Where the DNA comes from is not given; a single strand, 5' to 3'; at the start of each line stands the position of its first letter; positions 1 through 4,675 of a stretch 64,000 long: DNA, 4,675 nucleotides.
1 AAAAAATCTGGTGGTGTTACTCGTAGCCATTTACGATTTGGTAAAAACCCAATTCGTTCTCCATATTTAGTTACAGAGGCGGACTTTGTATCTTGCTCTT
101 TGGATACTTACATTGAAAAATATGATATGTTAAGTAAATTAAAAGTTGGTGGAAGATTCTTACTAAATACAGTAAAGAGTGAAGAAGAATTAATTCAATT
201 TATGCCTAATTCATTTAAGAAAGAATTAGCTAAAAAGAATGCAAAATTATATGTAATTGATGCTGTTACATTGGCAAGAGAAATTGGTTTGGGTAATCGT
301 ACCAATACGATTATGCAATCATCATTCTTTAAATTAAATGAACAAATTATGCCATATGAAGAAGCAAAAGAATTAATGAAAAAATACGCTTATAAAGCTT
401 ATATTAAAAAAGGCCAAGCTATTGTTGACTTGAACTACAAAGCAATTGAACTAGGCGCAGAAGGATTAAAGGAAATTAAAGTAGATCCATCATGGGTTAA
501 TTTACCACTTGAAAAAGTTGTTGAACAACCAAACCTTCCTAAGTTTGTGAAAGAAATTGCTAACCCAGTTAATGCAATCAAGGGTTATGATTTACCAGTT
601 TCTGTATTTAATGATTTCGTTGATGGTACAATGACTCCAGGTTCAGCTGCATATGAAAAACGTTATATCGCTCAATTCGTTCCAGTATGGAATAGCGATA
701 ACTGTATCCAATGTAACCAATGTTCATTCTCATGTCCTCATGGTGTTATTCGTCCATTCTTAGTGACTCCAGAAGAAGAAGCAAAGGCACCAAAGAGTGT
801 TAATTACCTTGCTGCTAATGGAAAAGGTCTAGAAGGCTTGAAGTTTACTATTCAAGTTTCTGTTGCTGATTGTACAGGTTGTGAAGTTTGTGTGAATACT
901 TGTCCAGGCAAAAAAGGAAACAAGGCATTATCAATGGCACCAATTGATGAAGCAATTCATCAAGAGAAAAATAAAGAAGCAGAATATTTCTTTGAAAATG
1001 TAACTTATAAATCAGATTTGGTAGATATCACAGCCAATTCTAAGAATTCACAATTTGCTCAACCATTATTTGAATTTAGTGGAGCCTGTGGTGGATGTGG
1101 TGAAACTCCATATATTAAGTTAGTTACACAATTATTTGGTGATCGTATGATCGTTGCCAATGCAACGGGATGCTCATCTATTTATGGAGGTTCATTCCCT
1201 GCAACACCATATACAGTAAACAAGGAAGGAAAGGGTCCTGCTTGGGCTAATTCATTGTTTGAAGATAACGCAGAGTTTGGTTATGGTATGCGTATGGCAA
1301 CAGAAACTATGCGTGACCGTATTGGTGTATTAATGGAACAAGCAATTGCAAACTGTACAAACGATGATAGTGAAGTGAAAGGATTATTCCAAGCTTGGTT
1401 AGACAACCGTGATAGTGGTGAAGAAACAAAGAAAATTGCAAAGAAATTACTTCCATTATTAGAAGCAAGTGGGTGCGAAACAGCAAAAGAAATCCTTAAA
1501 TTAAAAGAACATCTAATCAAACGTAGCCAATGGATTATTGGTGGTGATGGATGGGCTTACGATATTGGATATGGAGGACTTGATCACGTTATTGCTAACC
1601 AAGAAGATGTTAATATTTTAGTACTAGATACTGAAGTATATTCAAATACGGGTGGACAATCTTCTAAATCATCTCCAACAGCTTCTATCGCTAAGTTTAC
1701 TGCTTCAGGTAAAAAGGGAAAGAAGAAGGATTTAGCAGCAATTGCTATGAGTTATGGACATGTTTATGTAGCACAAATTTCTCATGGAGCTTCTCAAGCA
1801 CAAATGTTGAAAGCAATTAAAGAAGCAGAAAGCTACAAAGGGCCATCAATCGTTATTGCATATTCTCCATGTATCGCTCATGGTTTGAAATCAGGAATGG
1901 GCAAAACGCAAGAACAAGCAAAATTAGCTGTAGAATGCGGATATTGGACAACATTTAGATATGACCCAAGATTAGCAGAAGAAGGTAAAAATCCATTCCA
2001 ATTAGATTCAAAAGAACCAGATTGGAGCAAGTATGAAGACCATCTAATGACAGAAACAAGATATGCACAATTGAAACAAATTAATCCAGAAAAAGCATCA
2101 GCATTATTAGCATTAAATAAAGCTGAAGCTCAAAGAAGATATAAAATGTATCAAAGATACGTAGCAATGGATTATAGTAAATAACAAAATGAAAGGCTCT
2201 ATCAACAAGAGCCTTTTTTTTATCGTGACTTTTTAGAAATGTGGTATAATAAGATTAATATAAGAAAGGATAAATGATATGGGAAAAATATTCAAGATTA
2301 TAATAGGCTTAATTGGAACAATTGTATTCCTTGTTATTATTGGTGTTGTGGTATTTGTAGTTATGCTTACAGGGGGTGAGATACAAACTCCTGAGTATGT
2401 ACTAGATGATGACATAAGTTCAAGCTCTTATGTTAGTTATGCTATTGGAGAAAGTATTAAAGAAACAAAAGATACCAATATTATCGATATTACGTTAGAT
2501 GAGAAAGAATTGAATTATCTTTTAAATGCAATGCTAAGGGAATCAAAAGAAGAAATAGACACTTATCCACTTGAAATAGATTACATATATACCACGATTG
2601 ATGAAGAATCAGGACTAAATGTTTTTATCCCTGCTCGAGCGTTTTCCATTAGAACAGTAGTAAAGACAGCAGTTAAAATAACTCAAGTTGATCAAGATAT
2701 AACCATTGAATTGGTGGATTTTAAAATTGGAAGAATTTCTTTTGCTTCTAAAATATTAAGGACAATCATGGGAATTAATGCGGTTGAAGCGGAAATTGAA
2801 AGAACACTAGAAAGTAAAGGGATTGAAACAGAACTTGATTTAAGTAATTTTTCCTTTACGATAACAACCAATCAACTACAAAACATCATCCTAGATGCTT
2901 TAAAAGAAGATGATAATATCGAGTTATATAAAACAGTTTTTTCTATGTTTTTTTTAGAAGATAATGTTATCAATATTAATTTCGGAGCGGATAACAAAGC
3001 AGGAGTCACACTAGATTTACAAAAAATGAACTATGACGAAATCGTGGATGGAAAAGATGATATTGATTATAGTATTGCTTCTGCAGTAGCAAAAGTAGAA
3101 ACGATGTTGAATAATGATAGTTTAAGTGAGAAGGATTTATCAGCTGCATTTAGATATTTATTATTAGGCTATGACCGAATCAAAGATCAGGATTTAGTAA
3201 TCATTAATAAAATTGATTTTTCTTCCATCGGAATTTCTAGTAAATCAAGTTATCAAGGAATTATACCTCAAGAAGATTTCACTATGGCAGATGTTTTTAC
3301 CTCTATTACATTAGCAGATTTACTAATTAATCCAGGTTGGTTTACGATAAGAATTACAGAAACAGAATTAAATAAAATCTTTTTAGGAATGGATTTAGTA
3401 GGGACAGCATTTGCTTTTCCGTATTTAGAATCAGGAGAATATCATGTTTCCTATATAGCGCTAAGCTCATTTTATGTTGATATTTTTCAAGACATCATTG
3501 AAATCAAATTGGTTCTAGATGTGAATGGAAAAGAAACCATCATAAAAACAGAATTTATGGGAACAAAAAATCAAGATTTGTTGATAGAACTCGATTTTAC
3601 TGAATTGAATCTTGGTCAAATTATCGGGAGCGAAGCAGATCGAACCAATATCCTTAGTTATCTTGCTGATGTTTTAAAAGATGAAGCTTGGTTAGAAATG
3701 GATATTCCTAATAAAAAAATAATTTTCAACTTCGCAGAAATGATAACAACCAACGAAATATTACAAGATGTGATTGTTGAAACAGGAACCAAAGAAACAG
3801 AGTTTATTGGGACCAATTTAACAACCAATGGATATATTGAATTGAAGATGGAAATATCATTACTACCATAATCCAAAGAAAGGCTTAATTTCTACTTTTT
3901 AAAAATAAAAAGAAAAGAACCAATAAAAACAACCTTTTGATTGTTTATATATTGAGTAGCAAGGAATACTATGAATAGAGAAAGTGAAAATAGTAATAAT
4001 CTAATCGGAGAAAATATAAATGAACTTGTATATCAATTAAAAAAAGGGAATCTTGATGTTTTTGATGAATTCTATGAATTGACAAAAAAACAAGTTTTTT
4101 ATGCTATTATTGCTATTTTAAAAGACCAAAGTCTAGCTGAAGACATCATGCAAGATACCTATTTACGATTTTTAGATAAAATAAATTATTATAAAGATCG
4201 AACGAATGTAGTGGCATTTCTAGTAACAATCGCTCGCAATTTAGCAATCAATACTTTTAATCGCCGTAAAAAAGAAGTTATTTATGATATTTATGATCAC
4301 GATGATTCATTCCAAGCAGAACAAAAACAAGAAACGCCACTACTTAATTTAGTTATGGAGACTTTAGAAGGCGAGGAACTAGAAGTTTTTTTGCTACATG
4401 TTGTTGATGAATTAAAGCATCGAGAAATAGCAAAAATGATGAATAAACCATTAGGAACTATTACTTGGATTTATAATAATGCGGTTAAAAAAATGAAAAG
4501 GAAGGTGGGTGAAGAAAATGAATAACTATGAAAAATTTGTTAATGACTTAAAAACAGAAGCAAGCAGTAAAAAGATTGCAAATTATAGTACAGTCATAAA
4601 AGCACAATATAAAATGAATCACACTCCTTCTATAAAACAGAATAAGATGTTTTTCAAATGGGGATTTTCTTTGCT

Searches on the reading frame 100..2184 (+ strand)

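Call 30: search_protein_families(library=pfam, proteins=[window:100-2184:+], max_evalue=0.000001)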
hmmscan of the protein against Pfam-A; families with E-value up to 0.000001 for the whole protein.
window:100-2184:+ (694 aa): 9 families
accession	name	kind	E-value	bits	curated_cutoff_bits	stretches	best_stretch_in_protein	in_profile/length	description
PF10371.14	EKR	-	6.6e-16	58.3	27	1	140-191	6-55/55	Domain of unknown function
PF02775.26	TPP_enzyme_C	-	2.1e-12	47.5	21.9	1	474-586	46-150/151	Thiamine pyrophosphate enzyme, C-terminal TPP binding domain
PF01558.24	POR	-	2e-10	41.6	27.4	1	9-121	71-173/173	Pyruvate ferredoxin/flavodoxin oxidoreductase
PF13484.11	Fer4_16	-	7.3e-09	36.7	30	1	201-269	1-64/66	4Fe-4S double cluster binding domain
PF12838.12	Fer4_7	-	5.8e-08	33.5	27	1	201-269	1-49/52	4Fe-4S dicluster domain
PF14697.11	Fer4_21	-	6.8e-08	33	35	0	250-269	33-52/59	4Fe-4S dicluster domain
PF13187.11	Fer4_9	-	2.9e-07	30.8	27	1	201-270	1-49/52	4Fe-4S dicluster domain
PF12837.12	Fer4_6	-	4e-07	30.1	25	0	194-217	1-24/24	4Fe-4S binding domain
PF13534.11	Fer4_17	-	8e-07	30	22.2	0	200-216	44-60/61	4Fe-4S dicluster domain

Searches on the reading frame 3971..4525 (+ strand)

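Call 30: search_protein_families(library=pfam, proteins=[window:3971-4525:+], max_evalue=0.000001)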
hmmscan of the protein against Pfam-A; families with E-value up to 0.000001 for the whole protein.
window:3971-4525:+ (184 aa): 3 families
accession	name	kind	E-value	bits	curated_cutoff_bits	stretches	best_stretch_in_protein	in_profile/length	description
PF04542.20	Sigma70_r2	-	2.1e-11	43.9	24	1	35-101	2-70/71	Sigma-70 region 2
PF08281.18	Sigma70_r4_2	-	2.6e-07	30.6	25.7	1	128-164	7-43/54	Sigma-70, region 4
PF04545.22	Sigma70_r4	-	4.7e-07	29.7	24.1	0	129-176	2-49/50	Sigma-70, region 4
